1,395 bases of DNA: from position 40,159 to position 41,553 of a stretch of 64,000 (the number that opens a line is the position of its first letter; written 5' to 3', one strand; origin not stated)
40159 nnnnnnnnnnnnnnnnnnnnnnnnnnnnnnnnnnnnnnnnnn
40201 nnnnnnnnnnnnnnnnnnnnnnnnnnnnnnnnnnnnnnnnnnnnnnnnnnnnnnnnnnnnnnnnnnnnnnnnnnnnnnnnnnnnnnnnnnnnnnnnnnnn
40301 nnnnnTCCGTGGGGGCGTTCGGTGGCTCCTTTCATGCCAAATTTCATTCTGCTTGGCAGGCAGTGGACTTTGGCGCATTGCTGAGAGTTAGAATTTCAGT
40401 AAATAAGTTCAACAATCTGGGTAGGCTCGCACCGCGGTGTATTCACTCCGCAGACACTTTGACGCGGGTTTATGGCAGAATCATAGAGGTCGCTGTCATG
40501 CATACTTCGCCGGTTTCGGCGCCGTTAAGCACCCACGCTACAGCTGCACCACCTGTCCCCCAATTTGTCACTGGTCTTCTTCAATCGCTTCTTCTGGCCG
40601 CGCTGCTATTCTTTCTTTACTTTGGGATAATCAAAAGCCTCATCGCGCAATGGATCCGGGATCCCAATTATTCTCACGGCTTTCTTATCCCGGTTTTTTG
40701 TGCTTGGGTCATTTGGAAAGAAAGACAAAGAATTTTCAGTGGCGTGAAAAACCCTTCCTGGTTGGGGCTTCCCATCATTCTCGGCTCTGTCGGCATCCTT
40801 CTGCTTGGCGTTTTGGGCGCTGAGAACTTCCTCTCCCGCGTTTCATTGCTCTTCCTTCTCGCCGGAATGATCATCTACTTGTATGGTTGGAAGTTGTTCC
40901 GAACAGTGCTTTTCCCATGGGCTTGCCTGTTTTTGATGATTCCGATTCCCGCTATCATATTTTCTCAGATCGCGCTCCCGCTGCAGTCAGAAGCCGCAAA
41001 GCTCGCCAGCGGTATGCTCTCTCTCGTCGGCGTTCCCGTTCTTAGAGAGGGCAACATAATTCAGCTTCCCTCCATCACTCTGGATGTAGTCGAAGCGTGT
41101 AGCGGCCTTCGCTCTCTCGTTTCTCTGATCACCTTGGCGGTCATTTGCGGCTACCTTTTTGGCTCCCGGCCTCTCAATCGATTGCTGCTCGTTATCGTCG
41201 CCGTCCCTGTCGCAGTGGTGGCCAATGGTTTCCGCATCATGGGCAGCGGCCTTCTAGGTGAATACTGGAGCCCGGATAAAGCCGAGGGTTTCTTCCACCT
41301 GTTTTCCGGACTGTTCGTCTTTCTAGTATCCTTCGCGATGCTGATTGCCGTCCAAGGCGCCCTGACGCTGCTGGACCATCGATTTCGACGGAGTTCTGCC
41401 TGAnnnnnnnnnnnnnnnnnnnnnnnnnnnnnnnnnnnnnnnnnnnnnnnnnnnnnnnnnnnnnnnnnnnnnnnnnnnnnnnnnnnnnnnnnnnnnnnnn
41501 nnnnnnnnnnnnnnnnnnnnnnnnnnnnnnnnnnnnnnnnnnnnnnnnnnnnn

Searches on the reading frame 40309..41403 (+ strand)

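Call 11: search_protein_families(library=pfam, proteins=[window:40309-41403:+], max_evalue=0.0001)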
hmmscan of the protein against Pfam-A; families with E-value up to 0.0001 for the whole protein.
window:40309-41403:+ (364 aa): 1 family
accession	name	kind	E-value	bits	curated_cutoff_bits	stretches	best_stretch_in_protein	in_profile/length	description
PF09721.15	Exosortase_EpsH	-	1.5e-72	244.5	25.7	1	98-348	2-250/254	Transmembrane exosortase (Exosortase_EpsH)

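Call 98: search_protein_families(library=ncbifam, proteins=[window:40309-41403:+], max_evalue=1e-10)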
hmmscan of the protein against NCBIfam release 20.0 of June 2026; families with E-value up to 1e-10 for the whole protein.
window:40309-41403:+ (364 aa): 12 families
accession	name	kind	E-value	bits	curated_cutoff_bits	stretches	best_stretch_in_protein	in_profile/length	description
NF038142.1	exosort_XrtW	exception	4.1e-64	216.7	425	1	91-351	3-264/494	exosortase W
TIGR04152.1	exosort_VPLPA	exception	1.1e-63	216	400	1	113-357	2-247/486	VPLPA-CTERM-specific exosortase XrtD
TIGR03109.2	exosort_XrtA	exception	5.7e-61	206.2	208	1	94-349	4-256/261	exosortase A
TIGR02602.1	8TM_EpsH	subfamily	2.1e-58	197.7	105.55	1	113-351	2-239/241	exosortase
NF035943.2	exosort_XrtV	exception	2.1e-36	125.6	313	1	94-353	7-267/270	exosortase V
TIGR03113.1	exosort_XrtB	exception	6.6e-28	98.1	275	1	100-354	8-266/268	exosortase B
TIGR04151.1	exosort_VPDSG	exception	6.1e-26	91.5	300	1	91-348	27-295/306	VPDSG-CTERM-specific exosortase XrtC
TIGR04178.1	exo_archaeo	signature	6.2e-19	68.1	23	1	259-348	2-91/97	exosortase/archaeosortase family protein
NF033464.1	cyanoexo_CrtC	exception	5e-17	62.4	225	1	125-338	41-260/278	cyanoexosortase C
TIGR03763.1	cyanoexo_CrtA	exception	1.6e-13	50.8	150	1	125-341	36-247/260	cyanoexosortase A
TIGR04199.1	exosort_xrtJ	exception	4.3e-13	49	200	1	103-310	11-229/522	exosortase J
TIGR04156.1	cyanoexo_CrtB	exception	5.2e-13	49.1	300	1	91-360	9-272/280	cyanoexosortase B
